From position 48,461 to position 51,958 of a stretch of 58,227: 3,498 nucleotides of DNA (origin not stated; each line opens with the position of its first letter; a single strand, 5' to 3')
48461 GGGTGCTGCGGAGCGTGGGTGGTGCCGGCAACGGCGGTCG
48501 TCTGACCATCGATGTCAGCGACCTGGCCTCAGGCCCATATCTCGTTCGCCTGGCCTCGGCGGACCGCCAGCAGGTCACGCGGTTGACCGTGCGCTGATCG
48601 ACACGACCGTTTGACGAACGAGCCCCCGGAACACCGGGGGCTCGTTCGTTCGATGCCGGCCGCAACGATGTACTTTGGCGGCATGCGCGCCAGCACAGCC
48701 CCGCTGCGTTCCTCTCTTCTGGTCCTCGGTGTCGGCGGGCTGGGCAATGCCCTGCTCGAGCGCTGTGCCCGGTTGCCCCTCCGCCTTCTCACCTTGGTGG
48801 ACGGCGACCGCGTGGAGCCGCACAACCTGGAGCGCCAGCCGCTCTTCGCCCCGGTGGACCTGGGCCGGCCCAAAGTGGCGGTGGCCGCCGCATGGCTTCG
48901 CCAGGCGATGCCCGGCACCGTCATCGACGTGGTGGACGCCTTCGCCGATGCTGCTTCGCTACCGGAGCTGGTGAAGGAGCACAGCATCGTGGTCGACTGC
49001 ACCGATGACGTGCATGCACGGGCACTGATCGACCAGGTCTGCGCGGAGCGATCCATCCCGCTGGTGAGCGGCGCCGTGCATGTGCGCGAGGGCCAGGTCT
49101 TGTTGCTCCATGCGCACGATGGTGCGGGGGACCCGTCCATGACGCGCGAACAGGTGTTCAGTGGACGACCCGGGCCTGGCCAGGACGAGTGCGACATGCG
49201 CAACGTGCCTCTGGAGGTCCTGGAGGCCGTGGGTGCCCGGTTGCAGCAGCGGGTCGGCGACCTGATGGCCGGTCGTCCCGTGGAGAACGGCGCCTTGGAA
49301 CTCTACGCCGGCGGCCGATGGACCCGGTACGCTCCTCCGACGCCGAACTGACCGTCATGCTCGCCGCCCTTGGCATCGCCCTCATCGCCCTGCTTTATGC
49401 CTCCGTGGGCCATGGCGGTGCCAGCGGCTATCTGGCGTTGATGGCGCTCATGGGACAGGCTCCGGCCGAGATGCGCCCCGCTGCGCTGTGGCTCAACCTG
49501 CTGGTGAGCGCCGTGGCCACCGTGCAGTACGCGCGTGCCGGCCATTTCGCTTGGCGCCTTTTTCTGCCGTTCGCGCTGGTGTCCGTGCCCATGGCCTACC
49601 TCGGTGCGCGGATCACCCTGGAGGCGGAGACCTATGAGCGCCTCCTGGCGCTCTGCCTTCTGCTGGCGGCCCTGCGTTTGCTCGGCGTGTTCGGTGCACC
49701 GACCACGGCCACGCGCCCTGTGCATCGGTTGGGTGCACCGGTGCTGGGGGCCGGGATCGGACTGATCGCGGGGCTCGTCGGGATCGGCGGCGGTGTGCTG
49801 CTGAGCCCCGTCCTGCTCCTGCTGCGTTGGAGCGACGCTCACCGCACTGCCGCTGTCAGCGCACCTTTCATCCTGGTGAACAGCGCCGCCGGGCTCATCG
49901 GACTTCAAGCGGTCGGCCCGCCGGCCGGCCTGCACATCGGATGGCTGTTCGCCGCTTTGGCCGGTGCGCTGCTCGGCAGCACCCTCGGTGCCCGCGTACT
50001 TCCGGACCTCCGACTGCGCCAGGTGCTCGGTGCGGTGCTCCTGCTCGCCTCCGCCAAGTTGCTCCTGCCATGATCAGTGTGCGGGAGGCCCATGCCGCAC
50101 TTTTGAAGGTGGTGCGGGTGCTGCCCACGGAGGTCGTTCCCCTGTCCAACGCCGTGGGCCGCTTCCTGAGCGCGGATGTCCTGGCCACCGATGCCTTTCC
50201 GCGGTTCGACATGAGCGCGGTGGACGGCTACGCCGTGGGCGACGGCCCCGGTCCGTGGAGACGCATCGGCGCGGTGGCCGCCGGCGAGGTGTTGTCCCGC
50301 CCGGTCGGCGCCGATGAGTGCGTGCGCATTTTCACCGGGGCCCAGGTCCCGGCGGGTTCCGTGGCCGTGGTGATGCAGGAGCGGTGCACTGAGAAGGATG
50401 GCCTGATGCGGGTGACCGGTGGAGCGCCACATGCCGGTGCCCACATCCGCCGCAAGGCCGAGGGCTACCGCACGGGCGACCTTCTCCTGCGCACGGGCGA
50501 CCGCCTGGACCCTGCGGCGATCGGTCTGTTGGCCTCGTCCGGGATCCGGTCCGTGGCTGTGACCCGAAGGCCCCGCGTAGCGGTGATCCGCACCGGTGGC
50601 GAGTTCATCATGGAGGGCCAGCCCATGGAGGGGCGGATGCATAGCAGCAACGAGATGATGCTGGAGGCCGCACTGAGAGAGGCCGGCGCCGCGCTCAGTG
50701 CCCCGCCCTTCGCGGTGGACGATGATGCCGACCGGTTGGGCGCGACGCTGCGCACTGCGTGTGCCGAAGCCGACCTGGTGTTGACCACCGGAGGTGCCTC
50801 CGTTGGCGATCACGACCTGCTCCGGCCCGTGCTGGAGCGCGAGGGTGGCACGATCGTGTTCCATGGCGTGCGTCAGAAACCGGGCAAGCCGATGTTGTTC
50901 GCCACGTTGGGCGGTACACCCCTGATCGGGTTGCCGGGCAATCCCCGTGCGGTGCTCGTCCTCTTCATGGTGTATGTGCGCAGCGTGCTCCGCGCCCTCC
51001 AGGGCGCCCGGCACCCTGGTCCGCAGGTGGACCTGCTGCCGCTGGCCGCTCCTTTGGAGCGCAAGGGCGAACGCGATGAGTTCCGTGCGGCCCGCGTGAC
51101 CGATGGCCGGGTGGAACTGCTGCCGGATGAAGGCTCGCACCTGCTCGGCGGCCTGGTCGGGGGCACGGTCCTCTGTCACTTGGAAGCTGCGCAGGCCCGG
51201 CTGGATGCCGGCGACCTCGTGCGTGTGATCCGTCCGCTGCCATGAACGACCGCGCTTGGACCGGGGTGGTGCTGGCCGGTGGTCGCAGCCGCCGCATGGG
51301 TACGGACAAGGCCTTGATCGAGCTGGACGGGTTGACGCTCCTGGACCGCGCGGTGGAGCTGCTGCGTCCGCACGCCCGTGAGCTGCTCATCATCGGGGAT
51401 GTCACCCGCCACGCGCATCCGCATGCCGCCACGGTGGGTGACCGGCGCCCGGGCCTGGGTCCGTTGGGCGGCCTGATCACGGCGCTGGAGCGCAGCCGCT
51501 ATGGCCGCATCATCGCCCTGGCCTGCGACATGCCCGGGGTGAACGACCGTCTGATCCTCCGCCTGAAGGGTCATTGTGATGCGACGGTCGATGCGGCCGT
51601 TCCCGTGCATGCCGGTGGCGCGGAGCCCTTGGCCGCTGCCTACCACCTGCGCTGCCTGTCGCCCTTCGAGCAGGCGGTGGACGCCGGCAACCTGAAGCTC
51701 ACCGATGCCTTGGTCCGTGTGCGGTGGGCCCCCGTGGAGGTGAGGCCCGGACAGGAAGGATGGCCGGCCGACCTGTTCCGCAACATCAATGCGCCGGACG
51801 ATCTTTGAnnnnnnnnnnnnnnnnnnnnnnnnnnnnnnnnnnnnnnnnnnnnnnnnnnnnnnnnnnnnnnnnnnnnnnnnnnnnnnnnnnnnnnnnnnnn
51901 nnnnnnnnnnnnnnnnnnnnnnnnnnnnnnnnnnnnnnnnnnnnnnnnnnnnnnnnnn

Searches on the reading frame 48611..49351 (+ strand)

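Call 31: search_protein_families(library=pfam, proteins=[window:48611-49351:+], max_evalue=0.0001)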
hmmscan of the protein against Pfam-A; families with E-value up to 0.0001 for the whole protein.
window:48611-49351:+ (246 aa): 1 family
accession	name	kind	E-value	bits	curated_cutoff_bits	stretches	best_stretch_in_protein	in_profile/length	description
PF00899.27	ThiF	-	2e-37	129.1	28.1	1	33-199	20-182/238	ThiF family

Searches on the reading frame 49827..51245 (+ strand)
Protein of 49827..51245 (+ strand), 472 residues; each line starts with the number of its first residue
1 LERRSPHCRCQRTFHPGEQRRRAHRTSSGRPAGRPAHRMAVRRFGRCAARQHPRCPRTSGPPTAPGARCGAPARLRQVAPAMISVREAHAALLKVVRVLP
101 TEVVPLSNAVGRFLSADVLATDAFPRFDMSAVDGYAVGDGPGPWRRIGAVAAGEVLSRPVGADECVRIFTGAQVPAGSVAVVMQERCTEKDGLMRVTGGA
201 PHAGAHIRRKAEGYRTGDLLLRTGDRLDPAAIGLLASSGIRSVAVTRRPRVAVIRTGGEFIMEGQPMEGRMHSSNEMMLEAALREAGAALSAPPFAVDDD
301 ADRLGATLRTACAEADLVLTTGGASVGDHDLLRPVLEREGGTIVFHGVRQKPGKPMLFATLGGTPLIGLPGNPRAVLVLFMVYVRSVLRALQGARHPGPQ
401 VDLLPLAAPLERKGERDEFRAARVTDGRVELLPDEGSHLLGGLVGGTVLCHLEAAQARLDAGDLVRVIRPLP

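Call 31: search_protein_families(library=pfam, proteins=[window:49827-51245:+], max_evalue=0.0001)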
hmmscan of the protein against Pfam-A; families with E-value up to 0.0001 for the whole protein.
window:49827-51245:+ (472 aa): 2 families
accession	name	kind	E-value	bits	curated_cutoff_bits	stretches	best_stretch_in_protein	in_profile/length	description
PF03453.22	MoeA_N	-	1.1e-38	132.9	30.8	1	83-239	1-160/160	MoeA N-terminal region (domain I and II)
PF00994.29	MoCF_biosynth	-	6.2e-27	94.5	26.6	1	252-389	1-143/144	Probable molybdopterin binding domain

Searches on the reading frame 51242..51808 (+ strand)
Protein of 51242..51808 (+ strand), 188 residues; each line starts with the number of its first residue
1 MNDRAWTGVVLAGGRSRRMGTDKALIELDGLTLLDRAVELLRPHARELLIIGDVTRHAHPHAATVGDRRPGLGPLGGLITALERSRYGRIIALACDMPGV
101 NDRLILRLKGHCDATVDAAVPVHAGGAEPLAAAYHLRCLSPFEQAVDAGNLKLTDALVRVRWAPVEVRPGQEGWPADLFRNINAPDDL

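Call 31: search_protein_families(library=pfam, proteins=[window:51242-51808:+], max_evalue=0.0001)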
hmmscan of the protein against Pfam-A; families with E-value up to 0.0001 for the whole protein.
window:51242-51808:+ (188 aa): 1 family
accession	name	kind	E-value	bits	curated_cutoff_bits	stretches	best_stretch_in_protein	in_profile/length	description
PF12804.13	NTP_transf_3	-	8e-33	114.3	27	1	8-153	1-153/160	MobA-like NTP transferase domain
